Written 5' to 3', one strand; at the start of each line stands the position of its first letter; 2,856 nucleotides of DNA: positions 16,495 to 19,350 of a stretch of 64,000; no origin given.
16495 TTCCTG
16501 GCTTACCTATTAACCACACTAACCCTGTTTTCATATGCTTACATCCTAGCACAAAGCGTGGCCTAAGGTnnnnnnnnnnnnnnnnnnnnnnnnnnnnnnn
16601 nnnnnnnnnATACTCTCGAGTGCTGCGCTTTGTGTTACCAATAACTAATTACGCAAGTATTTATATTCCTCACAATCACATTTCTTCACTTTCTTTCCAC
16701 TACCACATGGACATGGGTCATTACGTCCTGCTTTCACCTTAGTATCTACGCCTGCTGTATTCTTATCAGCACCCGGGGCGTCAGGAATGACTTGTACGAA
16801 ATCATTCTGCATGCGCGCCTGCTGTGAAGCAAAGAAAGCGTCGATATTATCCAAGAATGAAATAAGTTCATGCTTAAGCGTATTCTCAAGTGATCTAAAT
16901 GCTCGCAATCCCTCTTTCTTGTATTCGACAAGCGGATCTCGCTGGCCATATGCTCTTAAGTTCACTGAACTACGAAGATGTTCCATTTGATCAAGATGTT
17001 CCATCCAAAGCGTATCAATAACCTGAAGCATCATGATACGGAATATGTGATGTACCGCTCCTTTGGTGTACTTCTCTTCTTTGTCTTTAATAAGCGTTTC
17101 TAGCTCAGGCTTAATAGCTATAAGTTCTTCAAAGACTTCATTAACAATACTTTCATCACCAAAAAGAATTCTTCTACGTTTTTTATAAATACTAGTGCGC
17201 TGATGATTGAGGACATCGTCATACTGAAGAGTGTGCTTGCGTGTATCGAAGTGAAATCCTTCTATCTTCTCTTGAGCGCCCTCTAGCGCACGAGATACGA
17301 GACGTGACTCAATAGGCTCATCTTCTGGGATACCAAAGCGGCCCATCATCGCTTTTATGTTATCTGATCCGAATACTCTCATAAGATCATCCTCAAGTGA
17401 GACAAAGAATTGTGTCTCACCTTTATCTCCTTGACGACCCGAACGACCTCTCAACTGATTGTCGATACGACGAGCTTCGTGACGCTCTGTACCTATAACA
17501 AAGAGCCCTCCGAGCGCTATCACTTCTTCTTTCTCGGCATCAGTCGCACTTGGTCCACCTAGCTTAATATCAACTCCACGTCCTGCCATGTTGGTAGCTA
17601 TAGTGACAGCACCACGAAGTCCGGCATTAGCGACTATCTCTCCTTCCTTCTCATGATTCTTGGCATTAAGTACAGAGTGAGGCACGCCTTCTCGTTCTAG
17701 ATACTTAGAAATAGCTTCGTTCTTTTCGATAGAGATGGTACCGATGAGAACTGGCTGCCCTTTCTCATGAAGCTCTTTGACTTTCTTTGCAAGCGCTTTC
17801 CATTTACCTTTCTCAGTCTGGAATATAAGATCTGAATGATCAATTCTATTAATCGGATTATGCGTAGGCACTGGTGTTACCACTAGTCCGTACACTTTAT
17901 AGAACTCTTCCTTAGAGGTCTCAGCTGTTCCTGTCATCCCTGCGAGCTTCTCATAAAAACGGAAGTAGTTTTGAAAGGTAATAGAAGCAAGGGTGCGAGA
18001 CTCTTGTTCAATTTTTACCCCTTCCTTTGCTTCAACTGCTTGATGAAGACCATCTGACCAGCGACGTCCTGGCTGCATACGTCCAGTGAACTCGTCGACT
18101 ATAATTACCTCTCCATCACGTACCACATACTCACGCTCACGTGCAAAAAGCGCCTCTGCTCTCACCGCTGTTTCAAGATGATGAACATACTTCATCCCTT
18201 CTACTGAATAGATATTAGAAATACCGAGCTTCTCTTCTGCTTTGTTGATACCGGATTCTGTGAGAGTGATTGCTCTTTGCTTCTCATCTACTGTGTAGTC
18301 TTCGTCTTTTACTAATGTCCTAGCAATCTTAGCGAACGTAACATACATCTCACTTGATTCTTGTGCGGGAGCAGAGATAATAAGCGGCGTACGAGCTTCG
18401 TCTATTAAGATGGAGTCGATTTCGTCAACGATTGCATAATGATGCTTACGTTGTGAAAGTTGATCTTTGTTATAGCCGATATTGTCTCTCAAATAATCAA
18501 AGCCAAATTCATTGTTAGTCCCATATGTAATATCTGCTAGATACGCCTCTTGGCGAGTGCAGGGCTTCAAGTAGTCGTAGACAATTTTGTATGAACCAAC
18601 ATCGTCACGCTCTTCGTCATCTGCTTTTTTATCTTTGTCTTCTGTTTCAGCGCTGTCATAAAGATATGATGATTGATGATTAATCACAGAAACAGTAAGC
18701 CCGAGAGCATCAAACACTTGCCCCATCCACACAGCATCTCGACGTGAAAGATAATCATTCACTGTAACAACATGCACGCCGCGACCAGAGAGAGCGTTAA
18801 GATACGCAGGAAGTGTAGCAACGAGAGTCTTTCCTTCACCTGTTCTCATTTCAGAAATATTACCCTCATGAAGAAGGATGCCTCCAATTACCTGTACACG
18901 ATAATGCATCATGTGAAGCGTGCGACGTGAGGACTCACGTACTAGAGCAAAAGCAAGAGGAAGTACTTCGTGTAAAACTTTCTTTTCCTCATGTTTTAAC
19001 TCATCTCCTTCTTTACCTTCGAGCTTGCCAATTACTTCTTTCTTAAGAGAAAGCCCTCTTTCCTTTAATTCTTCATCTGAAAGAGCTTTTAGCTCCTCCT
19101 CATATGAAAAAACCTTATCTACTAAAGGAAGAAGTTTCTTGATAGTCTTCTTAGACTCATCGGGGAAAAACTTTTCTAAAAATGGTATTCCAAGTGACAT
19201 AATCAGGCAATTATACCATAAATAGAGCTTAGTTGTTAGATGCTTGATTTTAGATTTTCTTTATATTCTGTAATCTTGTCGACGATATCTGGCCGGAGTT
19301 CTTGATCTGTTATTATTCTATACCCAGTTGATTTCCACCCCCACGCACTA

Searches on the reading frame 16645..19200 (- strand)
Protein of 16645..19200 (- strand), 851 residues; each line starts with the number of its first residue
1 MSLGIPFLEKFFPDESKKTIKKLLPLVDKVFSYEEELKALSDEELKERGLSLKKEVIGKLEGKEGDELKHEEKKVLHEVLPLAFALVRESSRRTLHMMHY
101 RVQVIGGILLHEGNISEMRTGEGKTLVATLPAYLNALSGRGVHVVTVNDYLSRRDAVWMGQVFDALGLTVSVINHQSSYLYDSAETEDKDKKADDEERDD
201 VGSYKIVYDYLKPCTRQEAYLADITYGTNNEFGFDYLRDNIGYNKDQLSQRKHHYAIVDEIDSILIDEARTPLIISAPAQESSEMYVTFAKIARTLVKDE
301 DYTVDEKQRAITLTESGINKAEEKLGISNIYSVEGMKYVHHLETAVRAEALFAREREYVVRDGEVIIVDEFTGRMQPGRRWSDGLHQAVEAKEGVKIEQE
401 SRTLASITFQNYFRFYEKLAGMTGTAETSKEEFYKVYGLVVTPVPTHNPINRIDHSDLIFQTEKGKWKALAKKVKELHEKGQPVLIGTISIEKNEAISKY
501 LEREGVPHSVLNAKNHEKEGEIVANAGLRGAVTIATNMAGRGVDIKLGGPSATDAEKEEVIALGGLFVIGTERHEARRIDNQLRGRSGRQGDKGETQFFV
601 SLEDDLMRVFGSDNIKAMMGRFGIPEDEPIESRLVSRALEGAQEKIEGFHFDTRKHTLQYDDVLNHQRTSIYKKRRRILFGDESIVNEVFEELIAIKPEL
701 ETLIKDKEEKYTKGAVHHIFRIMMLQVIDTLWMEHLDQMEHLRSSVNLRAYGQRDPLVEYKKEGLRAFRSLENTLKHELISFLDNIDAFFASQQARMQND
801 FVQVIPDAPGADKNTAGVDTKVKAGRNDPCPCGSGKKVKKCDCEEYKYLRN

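Call 17: find_encoding_contigs(protein=window:16645-19200:-, flank=3000, max_places=10)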
Protein window:16645-19200:- (851 aa): 1 contig read that carries it; 1 place shown.
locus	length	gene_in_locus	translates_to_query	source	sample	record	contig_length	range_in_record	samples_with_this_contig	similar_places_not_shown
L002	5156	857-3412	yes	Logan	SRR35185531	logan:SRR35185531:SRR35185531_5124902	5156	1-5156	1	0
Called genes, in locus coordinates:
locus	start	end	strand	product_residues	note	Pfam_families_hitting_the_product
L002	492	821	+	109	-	-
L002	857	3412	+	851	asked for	PF07517:SecA_DEAD, PF01043:SecA_PP_bind, PF21090:P-loop_SecA, PF07516:SecA_SW, PF02810:SEC-C (faint)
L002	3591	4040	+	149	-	-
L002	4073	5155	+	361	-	?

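Call 21: find_related_loci(query=window:16645-19200:-, collection=genome_contigs, flank=10000)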
Query window:16645-19200:- (851 aa) in genome_contigs; peptide patterns used: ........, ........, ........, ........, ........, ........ (x = any residue, [..] = any of these).
166 stretches matched a pattern; 153 encode a relative of the query (tblastn E <= 1e-3); the best 80 are kept; 80 distinct loci.
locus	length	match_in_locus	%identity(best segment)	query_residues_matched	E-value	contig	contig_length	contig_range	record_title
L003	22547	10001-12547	92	1-849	0e+0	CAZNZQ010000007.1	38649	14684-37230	MAG TPA_asm: uncultured Candidatus Saccharibacteria bacterium isolate SRP285395_co1_102 genome assembly, contig: NODE_14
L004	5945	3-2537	92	6-850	0e+0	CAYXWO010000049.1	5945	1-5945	MAG TPA_asm: uncultured Candidatus Saccharibacteria bacterium isolate SRP286056_co2_66 genome assembly, contig: NODE_231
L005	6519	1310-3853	82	1-850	0e+0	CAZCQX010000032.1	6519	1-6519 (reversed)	MAG TPA_asm: uncultured Candidatus Saccharibacteria bacterium isolate SRP135725_co3_186 genome assembly, contig: NODE_16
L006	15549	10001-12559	81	1-850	0e+0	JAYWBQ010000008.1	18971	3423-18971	MAG: Candidatus Paceibacterota bacterium isolate GL93_UP_metabat_156 GL93_UP_metabat_156_7, whole genome shotgun sequenc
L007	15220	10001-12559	81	1-851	0e+0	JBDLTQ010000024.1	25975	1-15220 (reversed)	MAG: Candidatus Parcubacteria bacterium isolate lewisrun_2019_sw_WHONDRS-S19S_0014_B_bin.23 scaffold_1278609, whole geno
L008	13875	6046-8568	80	1-841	0e+0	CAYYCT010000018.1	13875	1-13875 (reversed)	MAG TPA_asm: uncultured Candidatus Saccharibacteria bacterium isolate SRP278252_co2_838 genome assembly, contig: NODE_92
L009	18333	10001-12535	79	5-850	0e+0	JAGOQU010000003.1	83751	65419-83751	MAG: Candidatus Paceibacterota bacterium isolate Gw_Eff_bin_22 Gw_Eff_367_length_83751_cov_11.352662, whole genome shotg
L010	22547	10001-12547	80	3-850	0e+0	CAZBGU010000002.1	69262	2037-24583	MAG TPA_asm: uncultured Candidatus Saccharibacteria bacterium isolate SRP278252_co1_166 genome assembly, contig: NODE_48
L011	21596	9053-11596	80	3-851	0e+0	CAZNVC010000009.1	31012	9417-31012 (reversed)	MAG TPA_asm: uncultured Candidatus Saccharibacteria bacterium isolate SRP278252_co1_774 genome assembly, contig: NODE_22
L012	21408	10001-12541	80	1-850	0e+0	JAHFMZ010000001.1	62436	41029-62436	MAG: bacterium isolate nzgw469 NODE_350_length_62437_cov_3.925605, whole genome shotgun sequence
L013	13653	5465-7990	79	5-851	0e+0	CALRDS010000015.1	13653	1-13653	MAG: Candidatus Nomurabacteria bacterium isolate Baikal-1350m-319 genome assembly, contig: Baikal-1350m-c16298, whole ge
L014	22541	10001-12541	79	8-849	0e+0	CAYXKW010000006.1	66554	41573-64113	MAG TPA_asm: uncultured Candidatus Saccharibacteria bacterium isolate SRP286056_co3_512 genome assembly, contig: NODE_18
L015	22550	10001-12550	78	2-849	0e+0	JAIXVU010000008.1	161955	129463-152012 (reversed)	MAG: bacterium isolate D1_MAG_00076 pond_D1_MAG_00076_000000000007, whole genome shotgun sequence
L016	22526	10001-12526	79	5-849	0e+0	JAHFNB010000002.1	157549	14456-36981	MAG: bacterium isolate nzgw470 NODE_72_length_157550_cov_29.706401, whole genome shotgun sequence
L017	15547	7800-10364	77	1-851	0e+0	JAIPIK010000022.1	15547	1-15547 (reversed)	MAG: Candidatus Gracilibacteria bacterium isolate Tobar13.5m-G72 Tobar13-5m-C4350, whole genome shotgun sequence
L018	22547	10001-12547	80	5-850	0e+0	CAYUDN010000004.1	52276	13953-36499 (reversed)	MAG TPA_asm: uncultured Candidatus Saccharibacteria bacterium isolate SRP278252_co1_764 genome assembly, contig: NODE_84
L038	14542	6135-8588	75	7-841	0e+0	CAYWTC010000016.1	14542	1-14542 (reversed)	MAG TPA_asm: uncultured Candidatus Saccharibacteria bacterium isolate SRP286056_co3_459 genome assembly, contig: NODE_44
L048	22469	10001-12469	60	5-841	0e+0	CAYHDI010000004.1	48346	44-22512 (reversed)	MAG TPA_asm: uncultured Candidatus Saccharibacteria bacterium isolate ERP119705_co10_3 genome assembly, contig: NODE_483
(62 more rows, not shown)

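Call 33: search_protein_families(library=pfam, proteins=[L003:2834-3634:+, L003:2071-2394:+, L018:7340-8317:+, L018:6955-7308:-, L048:2333-3604:-, L038:991-1464:+, L008:5640-5972:+], max_evalue=0.01)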
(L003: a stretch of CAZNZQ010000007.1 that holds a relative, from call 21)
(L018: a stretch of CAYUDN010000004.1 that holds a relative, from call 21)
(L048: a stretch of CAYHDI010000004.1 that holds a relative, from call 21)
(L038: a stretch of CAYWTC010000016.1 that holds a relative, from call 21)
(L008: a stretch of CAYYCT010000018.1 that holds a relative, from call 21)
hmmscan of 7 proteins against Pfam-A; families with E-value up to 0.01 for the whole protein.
L003:2834-3634:+ (266 aa): 1 family
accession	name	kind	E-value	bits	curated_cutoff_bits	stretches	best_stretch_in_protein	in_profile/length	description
PF00041.27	fn3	-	0.0022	18.6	25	1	182-263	2-83/84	Fibronectin type III domain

L003:2071-2394:+ (107 aa): 0 families

L018:7340-8317:+ (325 aa): 1 family
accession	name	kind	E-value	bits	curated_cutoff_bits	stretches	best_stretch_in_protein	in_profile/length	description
PF00078.32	RVT_1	-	2.9e-27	96.1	29.6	1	72-275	8-203/205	Reverse transcriptase (RNA-dependent DNA polymerase)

L018:6955-7308:- (117 aa): 2 families
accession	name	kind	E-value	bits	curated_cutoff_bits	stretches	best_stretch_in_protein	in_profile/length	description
PF22296.2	bAvd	-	1.6e-08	35.4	40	1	17-105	17-104/107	bAvd-like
PF05635.17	23S_rRNA_IVP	-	0.0097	16.6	33.8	0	16-102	18-105/106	23S rRNA-intervening sequence protein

L048:2333-3604:- (423 aa): 4 families
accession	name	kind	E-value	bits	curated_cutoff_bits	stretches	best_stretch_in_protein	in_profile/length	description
PF00005.33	ABC_tran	-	5.9e-23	82.4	25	1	60-191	1-135/137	ABC transporter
PF14524.12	Wzt_C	-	3.3e-10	40.6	30.4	1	274-402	3-138/143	Wzt C-terminal domain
PF13304.12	AAA_21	-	0.00036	21.1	27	1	74-91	3-20/304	AAA domain, putative AbiEii toxin, Type IV TA system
PF13555.12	AAA_29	-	0.0025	18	27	1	65-87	17-39/61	P-loop containing region of AAA domain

L038:991-1464:+ (157 aa): 0 families

L008:5640-5972:+ (110 aa): 0 families

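Call 47: list_cluster_members(proteins=[P0001, window:16645-19200:-])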
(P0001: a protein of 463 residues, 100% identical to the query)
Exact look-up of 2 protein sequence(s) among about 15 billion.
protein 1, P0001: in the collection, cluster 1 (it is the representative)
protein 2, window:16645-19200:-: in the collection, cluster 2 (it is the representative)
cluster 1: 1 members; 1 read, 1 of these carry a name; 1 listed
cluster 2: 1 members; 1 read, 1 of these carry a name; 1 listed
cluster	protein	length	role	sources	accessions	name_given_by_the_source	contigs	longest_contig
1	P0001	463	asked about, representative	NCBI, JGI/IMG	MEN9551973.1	MAG: putative peptidoglycan binding domain [Candidatus Parcubacteria bacterium] | peptidoglycan hydrolase-like protein with peptidoglycan-binding domain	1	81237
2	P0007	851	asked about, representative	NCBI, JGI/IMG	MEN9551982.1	MAG: hypothetical protein RI935_359 [Candidatus Parcubacteria bacterium] | preprotein translocase subunit SecA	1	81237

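Call 59: find_related_loci(query=window:16645-19200:-, collection=metagenome_contigs, flank=10000)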
Query window:16645-19200:- (851 aa) in metagenome_contigs; peptide patterns used: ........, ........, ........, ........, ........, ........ (x = any residue, [..] = any of these).
235 stretches matched a pattern; 165 encode a relative of the query (tblastn E <= 1e-3); the best 80 are kept; 80 distinct loci.
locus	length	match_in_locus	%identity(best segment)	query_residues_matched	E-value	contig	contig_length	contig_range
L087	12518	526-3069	93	1-851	0e+0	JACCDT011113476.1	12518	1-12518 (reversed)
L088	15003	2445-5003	90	1-851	0e+0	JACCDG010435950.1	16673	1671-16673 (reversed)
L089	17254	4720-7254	80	5-851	0e+0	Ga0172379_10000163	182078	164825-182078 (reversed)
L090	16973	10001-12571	81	2-851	0e+0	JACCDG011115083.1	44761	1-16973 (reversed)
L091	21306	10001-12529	80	1-841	0e+0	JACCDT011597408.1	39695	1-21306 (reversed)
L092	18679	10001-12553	79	1-851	0e+0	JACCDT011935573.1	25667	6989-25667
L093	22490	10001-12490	75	5-850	0e+0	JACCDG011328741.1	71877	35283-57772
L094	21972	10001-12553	92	1-851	0e+0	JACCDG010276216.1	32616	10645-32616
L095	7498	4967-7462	76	5-849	0e+0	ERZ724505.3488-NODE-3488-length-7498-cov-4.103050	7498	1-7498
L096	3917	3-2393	77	40-849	0e+0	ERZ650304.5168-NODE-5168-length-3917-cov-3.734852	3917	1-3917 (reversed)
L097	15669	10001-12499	68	5-851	0e+0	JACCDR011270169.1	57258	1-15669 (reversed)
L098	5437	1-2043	80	169-850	0e+0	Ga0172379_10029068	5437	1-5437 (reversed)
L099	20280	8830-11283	61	3-841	0e+0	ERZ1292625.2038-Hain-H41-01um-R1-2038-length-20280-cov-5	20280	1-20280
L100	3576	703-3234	59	2-841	0e+0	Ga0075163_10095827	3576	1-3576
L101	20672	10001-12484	60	5-849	0e+0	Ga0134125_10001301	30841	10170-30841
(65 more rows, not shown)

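Call 69: search_protein_families(library=pfam, proteins=[L087:5043-5792:-, L087:5889-6314:+, L087:6316-6669:+, L087:6647-7303:+, L087:7454-8506:+, L087:8522-8905:+, L087:9139-9747:-, L087:9889-10461:+, L087:11183-11635:-], max_evalue=0.001)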
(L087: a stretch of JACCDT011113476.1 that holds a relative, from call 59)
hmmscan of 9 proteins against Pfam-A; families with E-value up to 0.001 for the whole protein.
L087:5043-5792:- (249 aa): 1 family
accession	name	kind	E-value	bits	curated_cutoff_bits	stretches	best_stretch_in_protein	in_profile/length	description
PF01978.25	TrmB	-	1.4e-12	47.7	25.6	1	10-74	2-66/68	Sugar-specific transcriptional regulator TrmB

L087:5889-6314:+ (141 aa): 1 family
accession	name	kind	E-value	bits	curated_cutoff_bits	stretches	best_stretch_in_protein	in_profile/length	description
PF02152.23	FolB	-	7.9e-25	88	31.8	1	31-137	1-110/113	Dihydroneopterin aldolase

L087:6316-6669:+ (117 aa): 0 families

L087:6647-7303:+ (218 aa): 1 family
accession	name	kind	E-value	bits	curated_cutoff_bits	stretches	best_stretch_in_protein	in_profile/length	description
PF06161.16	DUF975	-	1.3e-32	114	34.8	2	120-208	153-241/243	Protein of unknown function (DUF975)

L087:7454-8506:+ (350 aa): 2 families
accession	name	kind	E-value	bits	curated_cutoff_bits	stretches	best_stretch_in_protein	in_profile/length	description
PF01625.27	PMSR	-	1.4e-51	175.2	23.7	1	9-159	2-152/153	Peptide methionine sulfoxide reductase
PF01641.26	SelR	-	2.3e-45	153.7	24.9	1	218-333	1-116/116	SelR domain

L087:8522-8905:+ (127 aa): 1 family
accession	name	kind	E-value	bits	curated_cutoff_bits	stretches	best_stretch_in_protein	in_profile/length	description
PF02411.20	MerT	-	2.5e-05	24.7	32.9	1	15-112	14-112/116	MerT mercuric transport protein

L087:9139-9747:- (202 aa): 1 family
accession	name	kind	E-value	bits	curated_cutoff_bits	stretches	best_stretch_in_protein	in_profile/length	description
PF14340.12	DUF4395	-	2.2e-21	77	24.5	1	23-182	1-130/130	Domain of unknown function (DUF4395)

L087:9889-10461:+ (190 aa): 1 family
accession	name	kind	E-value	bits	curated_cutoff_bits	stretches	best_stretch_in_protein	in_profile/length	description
PF03653.18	UPF0093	-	0.00074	20.3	34.2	1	14-108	7-106/146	Uncharacterised protein family (UPF0093)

L087:11183-11635:- (150 aa): 8 families
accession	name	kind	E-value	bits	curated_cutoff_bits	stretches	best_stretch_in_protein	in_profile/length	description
PF00583.31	Acetyltransf_1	-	4.3e-13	50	20.7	1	35-123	23-116/116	Acetyltransferase (GNAT) family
PF13673.13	Acetyltransf_10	-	1.7e-10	41.4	23.6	1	28-128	11-112/128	Acetyltransferase (GNAT) domain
PF13508.13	Acetyltransf_7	-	4.9e-10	40.1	27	1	46-124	3-83/84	Acetyltransferase (GNAT) domain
PF08445.16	FR47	-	1.7e-05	25.2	22.1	1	58-128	9-82/86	FR47-like protein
PF14542.12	Acetyltransf_CG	-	7.5e-05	23.2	30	1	50-106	3-60/80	GCN5-related N-acetyl-transferase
PF13302.13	Acetyltransf_3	-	0.00021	22.5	25.4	1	4-124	2-138/138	Acetyltransferase (GNAT) domain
PF13420.13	Acetyltransf_4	-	0.0004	20.9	24.3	1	20-134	21-145/155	Acetyltransferase (GNAT) domain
PF13527.13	Acetyltransf_9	-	0.0005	20.5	25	0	8-125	4-126/127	Acetyltransferase (GNAT) domain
